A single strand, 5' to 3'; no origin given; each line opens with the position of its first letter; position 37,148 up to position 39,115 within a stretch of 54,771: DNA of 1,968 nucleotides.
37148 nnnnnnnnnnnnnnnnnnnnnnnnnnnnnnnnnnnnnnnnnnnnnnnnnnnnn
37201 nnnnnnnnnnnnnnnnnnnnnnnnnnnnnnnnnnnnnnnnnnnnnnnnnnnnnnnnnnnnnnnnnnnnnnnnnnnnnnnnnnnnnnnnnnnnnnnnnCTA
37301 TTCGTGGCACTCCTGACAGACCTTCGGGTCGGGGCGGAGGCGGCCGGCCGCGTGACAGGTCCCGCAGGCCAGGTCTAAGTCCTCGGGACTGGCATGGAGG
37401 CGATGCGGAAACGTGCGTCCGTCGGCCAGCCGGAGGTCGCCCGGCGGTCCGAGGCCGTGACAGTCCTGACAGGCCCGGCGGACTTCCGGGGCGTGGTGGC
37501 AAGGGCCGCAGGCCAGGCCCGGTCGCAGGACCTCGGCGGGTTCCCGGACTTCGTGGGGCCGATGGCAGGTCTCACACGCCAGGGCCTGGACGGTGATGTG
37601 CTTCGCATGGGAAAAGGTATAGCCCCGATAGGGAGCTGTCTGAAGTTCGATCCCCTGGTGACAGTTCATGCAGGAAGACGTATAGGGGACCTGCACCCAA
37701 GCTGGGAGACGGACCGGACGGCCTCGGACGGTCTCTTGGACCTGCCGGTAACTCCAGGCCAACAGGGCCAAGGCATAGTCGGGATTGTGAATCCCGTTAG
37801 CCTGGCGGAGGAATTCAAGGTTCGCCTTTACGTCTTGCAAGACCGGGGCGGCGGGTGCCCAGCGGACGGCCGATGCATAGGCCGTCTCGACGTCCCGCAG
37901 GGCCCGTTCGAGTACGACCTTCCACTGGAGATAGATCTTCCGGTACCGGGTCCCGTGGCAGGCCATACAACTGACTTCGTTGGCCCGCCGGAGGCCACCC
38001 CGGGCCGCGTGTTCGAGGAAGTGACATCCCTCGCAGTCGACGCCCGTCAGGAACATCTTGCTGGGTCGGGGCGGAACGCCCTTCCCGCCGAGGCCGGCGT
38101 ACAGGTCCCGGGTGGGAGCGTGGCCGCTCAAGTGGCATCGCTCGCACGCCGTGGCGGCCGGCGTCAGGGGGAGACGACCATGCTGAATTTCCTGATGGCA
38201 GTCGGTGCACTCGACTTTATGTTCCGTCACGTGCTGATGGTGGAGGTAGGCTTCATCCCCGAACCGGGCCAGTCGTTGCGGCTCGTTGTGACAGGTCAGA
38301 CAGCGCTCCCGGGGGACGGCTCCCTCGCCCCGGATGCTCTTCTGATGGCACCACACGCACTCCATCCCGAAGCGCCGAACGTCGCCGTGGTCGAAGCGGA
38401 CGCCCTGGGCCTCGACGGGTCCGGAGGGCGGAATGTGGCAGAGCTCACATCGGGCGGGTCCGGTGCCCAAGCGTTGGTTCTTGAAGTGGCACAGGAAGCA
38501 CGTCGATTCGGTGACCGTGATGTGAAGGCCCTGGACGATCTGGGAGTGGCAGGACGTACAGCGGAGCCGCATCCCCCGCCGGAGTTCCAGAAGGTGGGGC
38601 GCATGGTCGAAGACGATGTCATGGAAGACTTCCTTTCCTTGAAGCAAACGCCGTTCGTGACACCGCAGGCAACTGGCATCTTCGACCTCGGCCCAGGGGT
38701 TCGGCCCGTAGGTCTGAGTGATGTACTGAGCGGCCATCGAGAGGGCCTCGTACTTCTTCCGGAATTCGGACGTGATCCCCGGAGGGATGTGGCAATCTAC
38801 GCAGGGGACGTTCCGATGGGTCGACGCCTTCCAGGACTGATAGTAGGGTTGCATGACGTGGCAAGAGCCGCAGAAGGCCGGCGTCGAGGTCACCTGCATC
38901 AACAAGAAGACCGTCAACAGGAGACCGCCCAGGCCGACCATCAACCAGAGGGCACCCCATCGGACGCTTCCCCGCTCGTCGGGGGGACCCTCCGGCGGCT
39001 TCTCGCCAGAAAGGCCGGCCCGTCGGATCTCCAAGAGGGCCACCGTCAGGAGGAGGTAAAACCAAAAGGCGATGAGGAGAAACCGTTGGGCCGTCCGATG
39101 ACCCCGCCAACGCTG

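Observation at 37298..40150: A 27-CxxCH cytochrome that looks like an anchored multihaem subunit fused to a NapC/NirT-like quinol dehydrogenase and a further haem array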

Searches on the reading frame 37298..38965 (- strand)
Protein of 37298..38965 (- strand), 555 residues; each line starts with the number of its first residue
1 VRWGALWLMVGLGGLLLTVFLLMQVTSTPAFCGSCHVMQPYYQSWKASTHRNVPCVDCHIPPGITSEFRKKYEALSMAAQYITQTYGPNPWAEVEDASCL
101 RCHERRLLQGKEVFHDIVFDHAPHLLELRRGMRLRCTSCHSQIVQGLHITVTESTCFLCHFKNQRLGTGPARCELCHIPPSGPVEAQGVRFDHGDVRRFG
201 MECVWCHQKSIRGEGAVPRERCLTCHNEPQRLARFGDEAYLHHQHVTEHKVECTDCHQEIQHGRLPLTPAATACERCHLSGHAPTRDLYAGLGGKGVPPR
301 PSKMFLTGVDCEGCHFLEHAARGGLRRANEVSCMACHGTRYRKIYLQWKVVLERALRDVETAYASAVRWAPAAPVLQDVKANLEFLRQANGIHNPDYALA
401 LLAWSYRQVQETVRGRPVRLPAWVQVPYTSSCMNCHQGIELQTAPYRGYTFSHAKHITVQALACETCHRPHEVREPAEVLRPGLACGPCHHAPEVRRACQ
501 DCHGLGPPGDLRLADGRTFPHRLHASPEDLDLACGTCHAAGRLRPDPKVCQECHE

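Call 19: find_related_loci(query=window:37298-38965:-, collection=genome_contigs, flank=10000)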
Query window:37298-38965:- (555 aa) in genome_contigs; peptide patterns used: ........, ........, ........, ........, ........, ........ (x = any residue, [..] = any of these).
58 stretches matched a pattern; 10 encode a relative of the query (tblastn E <= 1e-3); 10 distinct loci.
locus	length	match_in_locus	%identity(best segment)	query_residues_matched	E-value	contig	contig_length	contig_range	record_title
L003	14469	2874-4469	54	19-554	0e+0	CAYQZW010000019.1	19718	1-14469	MAG TPA_asm: uncultured bacterium isolate SRP216583_co2_136 genome assembly, contig: NODE_1945_length_19718_cov_11.31724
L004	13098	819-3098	53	1-554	0e+0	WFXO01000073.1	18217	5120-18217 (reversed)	MAG: candidate division WOR-3 bacterium isolate S141_55 k151_333800, whole genome shotgun sequence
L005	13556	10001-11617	51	23-555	3e-174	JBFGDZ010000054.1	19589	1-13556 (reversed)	MAG: Candidatus Polarisedimenticolia bacterium isolate Mix_sand02.2020.12.D.6 k141_1153472_length_19589_cov_14.2264, who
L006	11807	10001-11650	46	2-538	2e-155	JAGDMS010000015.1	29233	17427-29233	MAG: Deltaproteobacteria bacterium isolate CTSoil_040 scaffold_219, whole genome shotgun sequence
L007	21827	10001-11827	40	2-555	1e-127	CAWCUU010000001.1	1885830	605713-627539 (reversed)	MAG: uncultured Gemmatimonadales bacterium isolate MFD01721.bin.1.82 genome assembly, contig: contig_13004, whole genome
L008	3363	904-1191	31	5-104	9e-11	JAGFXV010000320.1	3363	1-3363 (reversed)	MAG: Bacillota bacterium isolate CTSoil_071 scaffold_69881, whole genome shotgun sequence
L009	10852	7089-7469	30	22-140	3e-9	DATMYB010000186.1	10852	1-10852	MAG TPA_asm: Syntrophomonas sp. isolate SMAG_U13135 k141_75162, whole genome shotgun sequence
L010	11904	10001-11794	23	43-555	7e-8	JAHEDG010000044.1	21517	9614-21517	MAG: Candidatus Zixiibacteriota bacterium isolate Ww191 NODE_4437_length_21517_cov_3.944522, whole genome shotgun sequen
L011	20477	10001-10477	27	426-553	4e-5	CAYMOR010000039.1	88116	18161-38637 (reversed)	MAG TPA_asm: uncultured Haliangium sp. isolate binchicken_co237_99 genome assembly, contig: NODE_205_length_88116_cov_23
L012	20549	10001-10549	24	187-316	2e-4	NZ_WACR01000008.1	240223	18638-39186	Salibacter halophilus strain KCTC 52047 contig08, whole genome shotgun sequence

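Call 30: search_solved_structures(query=window:37298-38965:-, max_evalue=0.01, show_alignments=2)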
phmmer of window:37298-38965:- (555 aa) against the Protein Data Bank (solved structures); distinct sequences matched with E-value up to 0.01: 6.
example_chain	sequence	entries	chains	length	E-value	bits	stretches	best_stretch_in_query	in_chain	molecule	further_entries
2j7a_C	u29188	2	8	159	1.1e-10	43.9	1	15-103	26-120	CYTOCHROME C QUINOL DEHYDROGENASE NRFH | NAPC/NIRT CYTOCHROME C FAMILY PROTEIN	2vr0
6i5b_A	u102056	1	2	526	8.3e-06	27.8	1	210-418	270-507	Uncharacterized protein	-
3ubr_A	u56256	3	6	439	0.00057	21.7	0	37-73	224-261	Cytochrome c-552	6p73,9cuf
3ouq_A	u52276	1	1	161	0.00066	21.5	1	427-503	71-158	Cytochrome c family protein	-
4wjy_A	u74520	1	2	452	0.0053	18.5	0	37-66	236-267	Cytochrome c-552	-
1gu6_A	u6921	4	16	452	0.0057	18.4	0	37-66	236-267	CYTOCHROME C552 | Cytochrome c-552 | Cytochrome c nitrite reductase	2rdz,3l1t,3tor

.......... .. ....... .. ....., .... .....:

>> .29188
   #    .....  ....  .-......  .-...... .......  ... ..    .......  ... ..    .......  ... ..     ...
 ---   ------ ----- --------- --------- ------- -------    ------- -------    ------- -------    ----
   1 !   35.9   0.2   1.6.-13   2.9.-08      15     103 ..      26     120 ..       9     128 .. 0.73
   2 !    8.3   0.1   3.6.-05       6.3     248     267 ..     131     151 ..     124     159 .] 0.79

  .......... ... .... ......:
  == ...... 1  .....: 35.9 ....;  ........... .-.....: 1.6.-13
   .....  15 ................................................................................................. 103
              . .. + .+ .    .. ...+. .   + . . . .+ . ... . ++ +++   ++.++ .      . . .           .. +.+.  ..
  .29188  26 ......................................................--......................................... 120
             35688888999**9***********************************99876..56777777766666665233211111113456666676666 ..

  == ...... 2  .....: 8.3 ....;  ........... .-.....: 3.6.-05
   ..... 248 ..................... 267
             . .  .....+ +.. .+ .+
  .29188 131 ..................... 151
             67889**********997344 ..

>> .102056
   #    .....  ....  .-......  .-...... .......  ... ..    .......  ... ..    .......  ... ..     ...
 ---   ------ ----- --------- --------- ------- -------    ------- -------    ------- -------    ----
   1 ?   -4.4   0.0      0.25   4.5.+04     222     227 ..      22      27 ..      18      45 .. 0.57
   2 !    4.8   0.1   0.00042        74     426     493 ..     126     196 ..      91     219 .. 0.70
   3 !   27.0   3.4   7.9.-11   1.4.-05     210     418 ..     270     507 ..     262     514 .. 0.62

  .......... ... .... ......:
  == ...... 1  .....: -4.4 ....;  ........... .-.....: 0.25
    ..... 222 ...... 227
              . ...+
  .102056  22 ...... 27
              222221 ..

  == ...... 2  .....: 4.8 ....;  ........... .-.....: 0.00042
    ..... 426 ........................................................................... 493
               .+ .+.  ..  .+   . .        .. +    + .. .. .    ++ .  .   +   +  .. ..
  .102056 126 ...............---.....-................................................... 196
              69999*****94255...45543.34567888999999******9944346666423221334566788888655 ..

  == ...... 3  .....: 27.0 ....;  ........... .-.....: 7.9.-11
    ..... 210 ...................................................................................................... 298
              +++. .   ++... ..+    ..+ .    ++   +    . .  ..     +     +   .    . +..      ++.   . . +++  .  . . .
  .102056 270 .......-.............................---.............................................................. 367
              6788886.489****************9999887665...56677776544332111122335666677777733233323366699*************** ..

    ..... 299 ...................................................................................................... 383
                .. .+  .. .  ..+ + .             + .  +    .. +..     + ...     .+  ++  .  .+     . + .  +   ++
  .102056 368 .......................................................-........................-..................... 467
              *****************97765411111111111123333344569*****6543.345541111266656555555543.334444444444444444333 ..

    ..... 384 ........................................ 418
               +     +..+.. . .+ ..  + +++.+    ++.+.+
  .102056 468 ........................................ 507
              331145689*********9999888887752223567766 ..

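Call 47: predict_structure(alignment_id=A2)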
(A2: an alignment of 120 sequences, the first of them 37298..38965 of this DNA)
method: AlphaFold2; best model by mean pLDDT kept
length: 555 residues; sequences in the alignment: 120
mean_pLDDT: 78.0   pTM: 0.64
mean pLDDT of the five models: 78.0, 74.4, 70.1, 68.6, 68.5
residues with pLDDT >= 90: 147; 70-90: 244; 50-70: 128; < 50: 36
segments of 3 or more residues with pLDDT < 50: 88-90, 131-133, 143-145, 265-280, 316-325
pLDDT, mean of each block of 10 residues (from residue 1): 94 91 65 61 75 70 66 68 58 62 67 68 66 56 54 72 81 81 74 78 75 82 89 89 75 79 53 42 82 94 80 52 59 80 92 97 97 96 94 94 98 95 91 91 85 91 91 85 74 69 77 87 89 80 74 85
secondary structure, 60 per line:
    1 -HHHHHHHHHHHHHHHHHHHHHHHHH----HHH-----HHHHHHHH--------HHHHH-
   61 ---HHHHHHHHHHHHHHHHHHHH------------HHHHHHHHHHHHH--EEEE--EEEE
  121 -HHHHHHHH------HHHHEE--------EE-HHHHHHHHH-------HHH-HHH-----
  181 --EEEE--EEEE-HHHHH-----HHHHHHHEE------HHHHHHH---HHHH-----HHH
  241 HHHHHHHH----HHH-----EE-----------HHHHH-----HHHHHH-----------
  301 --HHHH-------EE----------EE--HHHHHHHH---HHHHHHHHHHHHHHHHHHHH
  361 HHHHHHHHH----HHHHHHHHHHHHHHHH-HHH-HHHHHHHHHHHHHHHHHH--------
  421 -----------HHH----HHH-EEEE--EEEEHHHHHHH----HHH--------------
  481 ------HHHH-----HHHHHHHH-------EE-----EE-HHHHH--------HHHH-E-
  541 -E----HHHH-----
elements in order: H2-26 H39-46 H55-59 H64-83 H96-108 E111-114 E117-120 H122-129 H136-139 H153-161 E183-186 E189-192 H194-198 H204-210 H219-225 H229-232 H238-248 H274-278 H284-289 H303-306 H330-337 H341-369 H374-389 H395-412 E443-446 E449-452 H453-459 H487-490 H496-503 H521-525 H534-537 H547-550

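Call 50: fold_search(model_id=the predicted structure, library=pdb)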
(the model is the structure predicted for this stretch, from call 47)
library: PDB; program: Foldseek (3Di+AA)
matches with E <= 10: 76; with E <= 0.001: 0
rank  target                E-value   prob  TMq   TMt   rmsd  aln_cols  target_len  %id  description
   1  2j7a_C                1.0e-02  1.00  0.16  0.51   7.9       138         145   27  Crystal structure of cytochrome c nitrite reductase NrfHA complex from Desulfovibrio vulgaris (released 2006-12-06)
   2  2vr0_F                1.1e-02  1.00  0.18  0.59   4.4       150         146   26  Crystal structure of cytochrome c nitrite reductase NrfHA complex bound to the HQNO inhibitor (released 2008-06-03)
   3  6qvm_A                2.4e-02  0.69  0.18  0.16  16.2       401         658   15  Undecaheme cytochrome from S-layer of Carboxydothermus ferrireducens (released 2020-03-25)
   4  5h9e_A                1.6e+00  0.06  0.08  0.09  10.2       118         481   15  Crystal structure of E. coli Cascade bound to a PAM-containing dsDNA target (32-nt spacer) at 3.20 angstrom resolution (released 2016-02-17)
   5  9a2i_MODEL_1_A        2.1e+00  0.35  0.13  0.11  16.6       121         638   11  Model of E. coli DnaK by in-cell photo-crosslinking MS and deep learning (released 2023-02-24)
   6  7bww_C                2.1e+00  0.25  0.08  0.44   9.7        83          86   17  Structure of the engineered metallo-Diels-Alderase DA7 W16S (released 2021-04-21)
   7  1qdb_A                2.1e+00  0.11  0.12  0.13  13.6       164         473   12  CYTOCHROME C NITRITE REDUCTASE (released 1999-08-18)
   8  6rjx                  2.4e+00  0.28  0.12  0.34   5.4        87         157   13  Crystal structure of the N-terminal domain of Lyme disease agent Borrelia burgdorferi major virulence factor BB0323 (nat (released 2019-09-11)
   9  7bww_B                2.4e+00  0.20  0.08  0.43  12.3        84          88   17  Structure of the engineered metallo-Diels-Alderase DA7 W16S (released 2021-04-21)
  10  7bww_A                2.7e+00  0.18  0.09  0.43  11.2        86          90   17  Structure of the engineered metallo-Diels-Alderase DA7 W16S (released 2021-04-21)
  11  9dvi_B                2.8e+00  0.07  0.10  0.18  14.8       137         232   14  Hetero-hexameric Hsp70-Hsp40-DafA complex (released 2025-10-22)
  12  4qyz_A                2.8e+00  0.04  0.09  0.10   9.4       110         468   15  Crystal structure of a CRISPR RNA-guided surveillance complex, Cascade, bound to a ssDNA target (released 2014-09-03)
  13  9jpj_D                3.1e+00  0.04  0.07  0.15  17.5       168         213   10  Crystal structure of DhdR in complex with DNA (released 2024-11-06)
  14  7dgw                  3.3e+00  0.18  0.10  0.43  11.8        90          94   18  De novo designed protein H4A2S (released 2021-11-24)
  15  9n22_K                3.3e+00  0.08  0.08  0.17  23.2       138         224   12  Y20S (Sec18-Sec17-Sec9-Sso1-Snc1) EDTA - Class 2 (released 2025-10-01)
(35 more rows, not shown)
